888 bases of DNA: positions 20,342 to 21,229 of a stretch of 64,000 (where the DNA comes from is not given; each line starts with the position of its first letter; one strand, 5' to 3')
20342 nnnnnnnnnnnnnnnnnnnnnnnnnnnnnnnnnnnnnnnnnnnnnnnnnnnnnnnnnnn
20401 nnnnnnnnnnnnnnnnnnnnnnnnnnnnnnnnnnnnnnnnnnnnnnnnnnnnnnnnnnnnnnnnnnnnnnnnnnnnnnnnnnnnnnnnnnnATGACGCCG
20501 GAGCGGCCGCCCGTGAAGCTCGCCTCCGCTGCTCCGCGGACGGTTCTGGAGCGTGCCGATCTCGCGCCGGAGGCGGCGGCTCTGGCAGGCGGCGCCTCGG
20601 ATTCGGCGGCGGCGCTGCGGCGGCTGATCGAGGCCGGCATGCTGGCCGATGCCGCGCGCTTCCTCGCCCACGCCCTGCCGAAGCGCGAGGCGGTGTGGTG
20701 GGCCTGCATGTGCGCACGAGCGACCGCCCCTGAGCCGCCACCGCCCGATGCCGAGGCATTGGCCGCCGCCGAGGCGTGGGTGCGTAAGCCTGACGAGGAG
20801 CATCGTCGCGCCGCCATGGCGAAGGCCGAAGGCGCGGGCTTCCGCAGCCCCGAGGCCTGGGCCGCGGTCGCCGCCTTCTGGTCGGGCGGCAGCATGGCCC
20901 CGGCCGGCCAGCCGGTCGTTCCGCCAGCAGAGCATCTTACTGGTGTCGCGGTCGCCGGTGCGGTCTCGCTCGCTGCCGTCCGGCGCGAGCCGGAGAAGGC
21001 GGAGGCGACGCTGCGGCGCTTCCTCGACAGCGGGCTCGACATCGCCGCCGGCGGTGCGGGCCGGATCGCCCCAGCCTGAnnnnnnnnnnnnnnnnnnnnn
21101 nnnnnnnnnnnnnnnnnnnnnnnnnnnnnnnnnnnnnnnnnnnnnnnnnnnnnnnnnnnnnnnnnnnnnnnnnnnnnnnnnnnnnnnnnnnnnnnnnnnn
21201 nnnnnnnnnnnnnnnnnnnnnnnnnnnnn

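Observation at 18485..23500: Orphan T6SS spike and regulatory module without core genes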

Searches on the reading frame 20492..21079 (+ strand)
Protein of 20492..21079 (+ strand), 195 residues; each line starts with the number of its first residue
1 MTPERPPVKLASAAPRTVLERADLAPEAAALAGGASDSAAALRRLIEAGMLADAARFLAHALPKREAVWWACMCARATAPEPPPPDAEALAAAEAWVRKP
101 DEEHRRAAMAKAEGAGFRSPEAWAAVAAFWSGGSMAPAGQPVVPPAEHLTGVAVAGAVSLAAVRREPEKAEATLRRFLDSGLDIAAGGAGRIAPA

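Call 5: search_protein_families(library=pfam, proteins=[window:20492-21079:+], max_evalue=0.01)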
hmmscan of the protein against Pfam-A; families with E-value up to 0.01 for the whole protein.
window:20492-21079:+ (195 aa): 1 family
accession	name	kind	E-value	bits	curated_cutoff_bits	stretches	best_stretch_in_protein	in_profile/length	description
PF22011.2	DUF6931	-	7e-58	195.3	27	1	42-185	2-145/145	Family of unknown function (DUF6931)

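Call 9: find_related_loci(query=window:20492-21079:+, collection=genome_contigs, flank=10000)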
Query window:20492-21079:+ (195 aa) in genome_contigs; peptide patterns used: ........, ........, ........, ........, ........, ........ (x = any residue, [..] = any of these).
575 stretches matched a pattern; 279 encode a relative of the query (tblastn E <= 1e-3); the best 80 are kept; 80 distinct loci.
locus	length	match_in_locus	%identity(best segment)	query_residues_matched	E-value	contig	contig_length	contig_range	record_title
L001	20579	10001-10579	73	2-194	4e-86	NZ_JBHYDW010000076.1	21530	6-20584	MAG: Elioraea sp. isolate CCAP1437_1_bin-010 CCAP1437_1_bin-010_c76, whole genome shotgun sequence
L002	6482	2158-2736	74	2-194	3e-79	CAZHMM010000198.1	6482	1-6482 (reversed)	MAG TPA_asm: uncultured Elioraea sp. isolate SRP304446_co1_107 genome assembly, contig: NODE_8429_length_6482_cov_20.639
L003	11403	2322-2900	74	2-194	2e-78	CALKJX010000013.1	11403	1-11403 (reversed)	MAG: uncultured Elioraea sp. isolate N1_Bin_METABAT__12_sub_1 genome assembly, contig: c_000000240355, whole genome shot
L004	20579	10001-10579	73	2-194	2e-77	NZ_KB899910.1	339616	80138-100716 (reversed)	Elioraea tepidiphila DSM 17972 F563DRAFT_scaffold00001.1, whole genome shotgun sequence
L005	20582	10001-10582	84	2-195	2e-77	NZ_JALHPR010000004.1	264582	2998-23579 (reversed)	MAG: Elioraea sp. isolate bin.267 c_000000000255, whole genome shotgun sequence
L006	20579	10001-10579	84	1-193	6e-73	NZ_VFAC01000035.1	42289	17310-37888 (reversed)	Elioraea rosea strain PF-30 seq35, whole genome shotgun sequence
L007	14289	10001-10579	74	2-194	5e-72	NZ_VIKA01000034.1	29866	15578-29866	Elioraea sp. Yellowstone NODE_34_length_29866_cov_87.3493, whole genome shotgun sequence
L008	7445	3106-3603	71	30-194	6e-66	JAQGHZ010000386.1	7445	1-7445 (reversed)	MAG: Rubritepida sp. isolate RYN_446 scaffold_4820909, whole genome shotgun sequence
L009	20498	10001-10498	70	30-194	6e-66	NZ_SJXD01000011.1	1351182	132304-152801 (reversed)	Roseococcus sp. SYP-B2431 NODE_1, whole genome shotgun sequence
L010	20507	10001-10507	69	27-194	1e-64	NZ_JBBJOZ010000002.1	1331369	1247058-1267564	Roseococcus sp. YIM B11640 Scaffold2, whole genome shotgun sequence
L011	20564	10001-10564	66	7-194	1e-61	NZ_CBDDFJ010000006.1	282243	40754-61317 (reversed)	MAG: Roseococcus sp. isolate 8ea64999-de2d-4fba-be6c-4e465365e0b3 contig_6, whole genome shotgun sequence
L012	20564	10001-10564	60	5-192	9e-62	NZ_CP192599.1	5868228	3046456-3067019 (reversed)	Humitalea sp. 24SJ18S-53 chromosome, complete genome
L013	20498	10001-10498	70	30-194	4e-61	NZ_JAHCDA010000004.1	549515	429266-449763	Roseococcus pinisoli strain XZZS9 seq4, whole genome shotgun sequence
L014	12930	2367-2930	59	5-192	3e-61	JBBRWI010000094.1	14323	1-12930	MAG: Acetobacterales bacterium isolate La4_concoct.162 La4_concoct.162_K_2250822_L_14323_cov_20.8971, whole genome shotg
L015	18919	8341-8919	60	2-194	3e-61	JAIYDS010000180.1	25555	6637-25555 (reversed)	MAG: Acetobacteraceae bacterium isolate H1_MAG_00044 pond_H1_MAG_00044_000000000079, whole genome shotgun sequence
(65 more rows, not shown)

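Call 14: search_protein_families(library=pfam, proteins=[L006:10906-12333:+, L006:12330-12833:+, L006:12911-14245:+, L006:14258-15637:+, L006:15634-19149:+, L006:19128-19715:+, L006:19526-20437:+], max_evalue=0.001)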
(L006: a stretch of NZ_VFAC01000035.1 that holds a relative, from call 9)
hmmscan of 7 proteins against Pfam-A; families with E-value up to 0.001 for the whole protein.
L006:10906-12333:+ (475 aa): 3 families
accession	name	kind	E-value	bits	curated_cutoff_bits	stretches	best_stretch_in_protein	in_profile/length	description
PF20232.3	T6SS_FHA_C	-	7e-52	176.3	23.7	1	292-470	1-179/180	C-terminal domain of Type VI secretion system FHA protein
PF00498.31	FHA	-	3e-15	56.8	20.7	1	26-95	1-67/67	FHA domain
PF16697.10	Yop-YscD_cpl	-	2.1e-07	31.5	33.2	1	19-100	12-89/94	Inner membrane component of T3SS, cytoplasmic domain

L006:12330-12833:+ (167 aa): 1 family
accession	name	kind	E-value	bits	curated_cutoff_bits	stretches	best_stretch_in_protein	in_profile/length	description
PF12790.13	T6SS-SciN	-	2.4e-30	105.2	27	1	43-157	3-118/120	Type VI secretion lipoprotein, VasD, EvfM, TssJ, VC_A0113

L006:12911-14245:+ (444 aa): 1 family
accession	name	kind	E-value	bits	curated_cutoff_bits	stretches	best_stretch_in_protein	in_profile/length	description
PF05936.17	T6SS_VasE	-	4.1e-162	540.3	23.4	1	19-442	1-429/429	Bacterial Type VI secretion, VC_A0110, EvfL, ImpJ, VasE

L006:14258-15637:+ (459 aa): 2 families
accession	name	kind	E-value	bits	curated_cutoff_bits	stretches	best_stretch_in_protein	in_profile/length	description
PF09850.14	DotU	-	2.1e-65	220.6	27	1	65-267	1-204/205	Type VI secretion system protein DotU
PF00691.25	OmpA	-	2e-10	41.3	27.2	1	347-445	1-98/98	OmpA family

L006:15634-19149:+ (1171 aa): 3 families
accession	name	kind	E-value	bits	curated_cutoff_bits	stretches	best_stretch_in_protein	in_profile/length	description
PF14331.11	IcmF-related_N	-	1.3e-94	316.7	25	1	197-450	2-257/259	IcmF-related N-terminal domain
PF06761.17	IcmF-related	-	2.9e-86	290.1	27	1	505-804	1-307/308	Intracellular multiplication and human macrophage-killing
PF06744.18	IcmF_C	-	4.9e-31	107.5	26.7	1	1045-1151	1-106/106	Type VI secretion protein IcmF C2-like domain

L006:19128-19715:+ (195 aa): 1 family
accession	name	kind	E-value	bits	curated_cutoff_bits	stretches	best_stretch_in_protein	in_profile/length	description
PF09867.14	TagF_N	-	2.8e-38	131.4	27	1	16-145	1-134/135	TagF N-terminal domain, Type VI secretion system-associated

L006:19526-20437:+ (303 aa): 3 families
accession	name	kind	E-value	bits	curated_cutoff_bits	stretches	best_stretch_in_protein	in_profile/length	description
PF13672.11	PP2C_2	-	2.9e-12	47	24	1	81-262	9-179/209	Protein phosphatase 2C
PF00481.26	PP2C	-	9.7e-07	29.1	20.3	0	91-200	31-141/255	Protein phosphatase 2C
PF07228.17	SpoIIE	-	4.8e-05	23.8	25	1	122-302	16-191/192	Stage II sporulation protein E (SpoIIE)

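Call 36: find_homologous_proteins(query=window:20492-21079:+, max_evalue=0.00001)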
Query window:20492-21079:+ (195 aa): 2024 proteins with E <= 0.00001 among 8000 candidates; the best 120 are listed.
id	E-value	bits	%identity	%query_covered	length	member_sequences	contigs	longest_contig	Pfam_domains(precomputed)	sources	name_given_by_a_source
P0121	1.5e-111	389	99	100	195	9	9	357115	PF22011.3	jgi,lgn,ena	-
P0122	3.8e-96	339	86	99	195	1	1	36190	PF22011.3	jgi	jgi:hypothetical protein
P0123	9.0e-96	338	87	99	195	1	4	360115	PF22011.3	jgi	jgi:hypothetical protein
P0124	3.0e-95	336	87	100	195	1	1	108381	PF22011.3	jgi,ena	-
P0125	8.8e-94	331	85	99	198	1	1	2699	PF22011.3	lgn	-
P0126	1.1e-93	331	85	100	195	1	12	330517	PF22011.3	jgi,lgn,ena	jgi:hypothetical protein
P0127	1.6e-92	327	85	99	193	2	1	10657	PF22011.3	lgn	-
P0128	5.0e-92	325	84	99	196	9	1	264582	PF22011.3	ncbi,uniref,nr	ncbi:DUF6931 family protein [Elioraea sp.]|uniref:DUF6931 family protein n=1 Tax=Elioraea sp. TaxID=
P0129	3.9e-90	319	83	94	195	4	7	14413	PF22011.3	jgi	jgi:hypothetical protein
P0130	1.1e-89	318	83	94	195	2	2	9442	PF22011.3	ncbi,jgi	jgi:hypothetical protein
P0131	3.2e-89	316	83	98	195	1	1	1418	PF22011.3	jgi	-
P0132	6.7e-89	315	81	99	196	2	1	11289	PF22011.3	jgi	jgi:hypothetical protein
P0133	8.6e-88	311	80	99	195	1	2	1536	PF22011.3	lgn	-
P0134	7.0e-87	309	81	98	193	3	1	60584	PF22011.3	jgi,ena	-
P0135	8.4e-87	308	83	97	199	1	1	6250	PF22011.3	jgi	jgi:hypothetical protein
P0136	5.7e-85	302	76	99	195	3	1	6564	PF22011.3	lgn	-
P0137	4.8e-82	293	75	98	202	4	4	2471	PF22011.3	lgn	-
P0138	1.1e-80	288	73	99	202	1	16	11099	PF22011.3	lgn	-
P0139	1.1e-80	288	73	99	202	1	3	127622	PF22011.3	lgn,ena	-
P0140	2.3e-80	287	74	99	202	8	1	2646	PF22011.3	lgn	-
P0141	3.0e-80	287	73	99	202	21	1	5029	PF22011.3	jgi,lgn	jgi:hypothetical protein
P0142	4.4e-79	283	72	98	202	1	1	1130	PF22011.3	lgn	-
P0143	8.1e-79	282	72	98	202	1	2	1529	PF22011.3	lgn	-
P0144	9.5e-79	282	73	99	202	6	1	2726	PF22011.3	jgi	jgi:hypothetical protein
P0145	2.6e-78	281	73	99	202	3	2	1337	PF22011.3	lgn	-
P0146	2.7e-75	271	78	91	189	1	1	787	PF22011.3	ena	-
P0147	4.9e-75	270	72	98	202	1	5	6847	PF22011.3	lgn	-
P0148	3.7e-69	251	73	94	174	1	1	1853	PF22011.3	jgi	jgi:hypothetical protein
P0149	2.8e-64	235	70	85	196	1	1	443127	PF22011.3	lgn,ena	-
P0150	2.4e-63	232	66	97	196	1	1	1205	PF22011.3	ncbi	-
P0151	3.0e-63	231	70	85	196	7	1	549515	PF22011.3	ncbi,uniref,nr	ncbi:DUF6931 family protein [Roseococcus pinisoli]|uniref:Secreted protein n=1 Tax=Roseococcus pinis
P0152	3.0e-63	231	70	85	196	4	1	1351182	PF22011.3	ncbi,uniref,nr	ncbi:hypothetical protein EJV46_02070 [Roseococcus sp. SYP-B2431]|uniref:DUF6931 family protein n=1 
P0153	1.5e-62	229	69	86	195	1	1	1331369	PF22011.3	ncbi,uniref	ncbi:DUF6931 family protein [Roseococcus sp. YIM B11640]|uniref:DUF6931 family protein n=1 Tax=Roseo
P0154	2.8e-62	228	69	85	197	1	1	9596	PF22011.3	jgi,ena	-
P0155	6.4e-62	227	66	96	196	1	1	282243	PF22011.3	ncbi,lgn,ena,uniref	ncbi:DUF6931 family protein [Roseococcus sp.]|uniref:DUF6931 family protein n=1 Tax=Roseococcus sp. 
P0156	1.3e-61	226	66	99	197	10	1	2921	PF22011.3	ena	-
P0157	3.3e-61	225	72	73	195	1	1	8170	PF22011.3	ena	-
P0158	5.3e-61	224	65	86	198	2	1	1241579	PF22011.3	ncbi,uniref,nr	ncbi:hypothetical protein EOD42_01525 [Rhodovarius crocodyli]|uniref:Uncharacterized protein n=1 Tax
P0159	1.1e-60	223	60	96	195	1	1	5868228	PF22011.3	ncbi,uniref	ncbi:DUF6931 family protein [Humitalea sp. 24SJ18S-53]|uniref:DUF6931 family protein n=1 Tax=Humital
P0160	1.6e-60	223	66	91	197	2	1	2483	PF22011.3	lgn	-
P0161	1.6e-60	223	71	74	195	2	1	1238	PF22011.3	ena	-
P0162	2.4e-60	222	68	86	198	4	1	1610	PF22011.3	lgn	-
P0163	2.7e-60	222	70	78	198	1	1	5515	PF22011.3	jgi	jgi:hypothetical protein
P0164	2.9e-60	222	59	96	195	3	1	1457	PF22011.3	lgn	-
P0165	5.6e-60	221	64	96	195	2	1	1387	PF22011.3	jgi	jgi:hypothetical protein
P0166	7.2e-60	220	67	90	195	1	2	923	PF22011.3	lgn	-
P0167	9.2e-60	220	70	69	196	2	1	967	PF22011.3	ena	-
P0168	9.6e-60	220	74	74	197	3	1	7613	PF22011.3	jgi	jgi:hypothetical protein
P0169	1.0e-59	220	65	91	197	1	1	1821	PF22011.3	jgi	-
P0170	1.6e-59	219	72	73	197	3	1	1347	PF22011.3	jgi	jgi:hypothetical protein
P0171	2.1e-59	219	69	84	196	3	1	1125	PF22011.3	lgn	-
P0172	2.1e-59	219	65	91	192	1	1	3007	PF22011.3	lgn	-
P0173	2.1e-59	219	73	74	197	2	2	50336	PF22011.3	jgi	jgi:hypothetical protein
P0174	2.3e-59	219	63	99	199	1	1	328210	PF22011.3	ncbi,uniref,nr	ncbi:hypothetical protein JMJ55_16435 [Belnapia sp. T6]|uniref:Secreted protein n=1 Tax=Belnapia muc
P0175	2.4e-59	219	63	98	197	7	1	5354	PF22011.3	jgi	-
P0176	3.1e-59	218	73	73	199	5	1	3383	PF22011.3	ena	-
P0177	4.3e-59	218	70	74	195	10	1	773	PF22011.3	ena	-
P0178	4.6e-59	218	62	91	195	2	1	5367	PF22011.3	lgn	-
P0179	5.3e-59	218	66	86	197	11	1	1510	PF22011.3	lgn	-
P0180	6.9e-59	217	63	96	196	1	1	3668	PF22011.3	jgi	jgi:Family of unknown function (DUF6931)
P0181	7.7e-59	217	64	91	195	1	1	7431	PF22011.3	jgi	jgi:hypothetical protein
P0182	8.8e-59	217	63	87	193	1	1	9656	PF22011.3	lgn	-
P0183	8.8e-59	217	62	96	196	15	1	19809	PF22011.3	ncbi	-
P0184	1.0e-58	217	64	95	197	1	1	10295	PF22011.3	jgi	jgi:hypothetical protein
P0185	1.2e-58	217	64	91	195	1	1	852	PF22011.3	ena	-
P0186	1.2e-58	216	66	91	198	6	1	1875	PF22011.3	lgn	-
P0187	1.3e-58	216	69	85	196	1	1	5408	PF22011.3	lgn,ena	-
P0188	1.3e-58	216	65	91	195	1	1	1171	PF22011.3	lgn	-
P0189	1.4e-58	216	74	73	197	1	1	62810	PF22011.3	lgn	-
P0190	2.0e-58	216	65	92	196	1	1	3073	PF22011.3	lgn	-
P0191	2.1e-58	216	65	91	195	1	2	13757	PF22011.3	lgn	-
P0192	2.3e-58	216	63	96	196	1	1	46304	PF22011.3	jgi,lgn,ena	-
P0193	2.6e-58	215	73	74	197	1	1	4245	PF22011.3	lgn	-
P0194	2.9e-58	215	65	91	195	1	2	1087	PF22011.3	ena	-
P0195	3.4e-58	215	63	99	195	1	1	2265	PF22011.3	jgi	jgi:hypothetical protein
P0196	4.1e-58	215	63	97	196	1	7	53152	PF22011.3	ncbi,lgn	-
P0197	4.3e-58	215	66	90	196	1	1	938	PF22011.3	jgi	-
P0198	4.5e-58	215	66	90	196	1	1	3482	PF22011.3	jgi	jgi:hypothetical protein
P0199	4.6e-58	215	65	91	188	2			PF22011.3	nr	nr:hypothetical protein [Caldovatus aquaticus]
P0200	6.3e-58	214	67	89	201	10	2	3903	PF22011.3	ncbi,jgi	jgi:pyruvate/2-oxoglutarate dehydrogenase complex dihydrolipoamide acyltransferase (E2) component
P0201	6.5e-58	214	62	78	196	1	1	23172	PF22011.3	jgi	jgi:hypothetical protein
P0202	6.7e-58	214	67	86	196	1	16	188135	PF22011.3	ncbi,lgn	-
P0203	7.7e-58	214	66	91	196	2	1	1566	PF22011.3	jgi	jgi:hypothetical protein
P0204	8.2e-58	214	61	98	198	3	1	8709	PF22011.3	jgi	jgi:hypothetical protein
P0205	8.4e-58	214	63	99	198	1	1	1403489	PF22011.3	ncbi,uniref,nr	ncbi:hypothetical protein JMJ56_03585 [Belnapia sp. T18]|uniref:Secreted protein n=1 Tax=Belnapia ar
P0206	8.4e-58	214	71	77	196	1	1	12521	PF22011.3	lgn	-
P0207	8.9e-58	214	61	95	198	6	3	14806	PF22011.3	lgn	-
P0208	1.1e-57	213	66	90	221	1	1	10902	PF22011.3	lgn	-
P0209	1.1e-57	213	63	96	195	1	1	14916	PF22011.3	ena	-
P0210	1.2e-57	213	67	86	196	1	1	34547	PF22011.3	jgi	jgi:hypothetical protein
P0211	1.4e-57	213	67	85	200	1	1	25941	PF22011.3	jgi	jgi:hypothetical protein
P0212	1.6e-57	213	66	86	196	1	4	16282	PF22011.3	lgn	-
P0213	1.6e-57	213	65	90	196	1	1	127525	PF22011.3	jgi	jgi:hypothetical protein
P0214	2.0e-57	212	63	91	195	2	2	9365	PF22011.3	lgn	-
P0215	2.2e-57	212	61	96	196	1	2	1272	PF22011.3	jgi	-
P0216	2.4e-57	212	65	89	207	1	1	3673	PF22011.3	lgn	-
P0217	2.4e-57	212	66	84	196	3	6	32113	PF22011.3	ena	-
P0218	2.5e-57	212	66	86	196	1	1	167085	PF22011.3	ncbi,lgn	-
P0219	2.5e-57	212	60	96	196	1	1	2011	PF22011.3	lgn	-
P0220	2.7e-57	212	66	86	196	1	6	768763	PF22011.3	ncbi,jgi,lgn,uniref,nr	ncbi:hypothetical protein G3576_07495 [Roseomonas stagni]|uniref:Uncharacterized protein n=1 Tax=Fal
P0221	2.7e-57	212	64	91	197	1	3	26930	PF22011.3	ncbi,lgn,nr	ncbi:MAG: hypothetical protein NZM27_12625 [Acetobacteraceae bacterium]|nr:hypothetical protein [Ace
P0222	2.8e-57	212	67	91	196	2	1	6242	PF22011.3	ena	-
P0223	3.7e-57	212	61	99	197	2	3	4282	PF22011.3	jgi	jgi:hypothetical protein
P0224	3.7e-57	212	65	86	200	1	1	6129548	PF22011.3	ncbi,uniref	ncbi:DUF6931 family protein [Muricoccus radiodurans]|uniref:DUF6931 family protein n=1 Tax=Muricoccu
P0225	3.8e-57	212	71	83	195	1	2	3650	PF22011.3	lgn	-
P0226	4.0e-57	211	67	85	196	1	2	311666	PF22011.3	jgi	jgi:hypothetical protein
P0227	4.1e-57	211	65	91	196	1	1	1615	PF22011.3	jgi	jgi:hypothetical protein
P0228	4.1e-57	211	64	91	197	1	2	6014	PF22011.3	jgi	jgi:hypothetical protein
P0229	4.3e-57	211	65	90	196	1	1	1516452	PF22011.3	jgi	jgi:hypothetical protein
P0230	4.3e-57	211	72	73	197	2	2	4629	PF22011.3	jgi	jgi:hypothetical protein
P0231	4.6e-57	211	68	73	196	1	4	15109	PF22011.3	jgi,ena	-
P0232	4.6e-57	211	66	86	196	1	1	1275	PF22011.3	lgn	-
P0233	5.2e-57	211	65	95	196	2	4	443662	PF22011.3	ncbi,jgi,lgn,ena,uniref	ncbi:DUF6931 family protein [Falsiroseomonas sp.]|jgi:hypothetical protein|uniref:DUF6931 family pro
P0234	5.9e-57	211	70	77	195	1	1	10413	PF22011.3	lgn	-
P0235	6.0e-57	211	65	86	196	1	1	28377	PF22011.3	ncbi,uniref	ncbi:DUF6931 family protein [Roseomonas sp. BN140053]|uniref:DUF6931 family protein n=1 Tax=Roseomon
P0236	6.1e-57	211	66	86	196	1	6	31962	PF22011.3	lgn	-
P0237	6.4e-57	211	68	76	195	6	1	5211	PF22011.3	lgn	-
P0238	7.1e-57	211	70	76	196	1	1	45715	PF22011.3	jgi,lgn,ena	jgi:hypothetical protein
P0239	7.5e-57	211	70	74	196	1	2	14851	PF22011.3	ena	-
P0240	7.5e-57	211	65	90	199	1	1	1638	PF22011.3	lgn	-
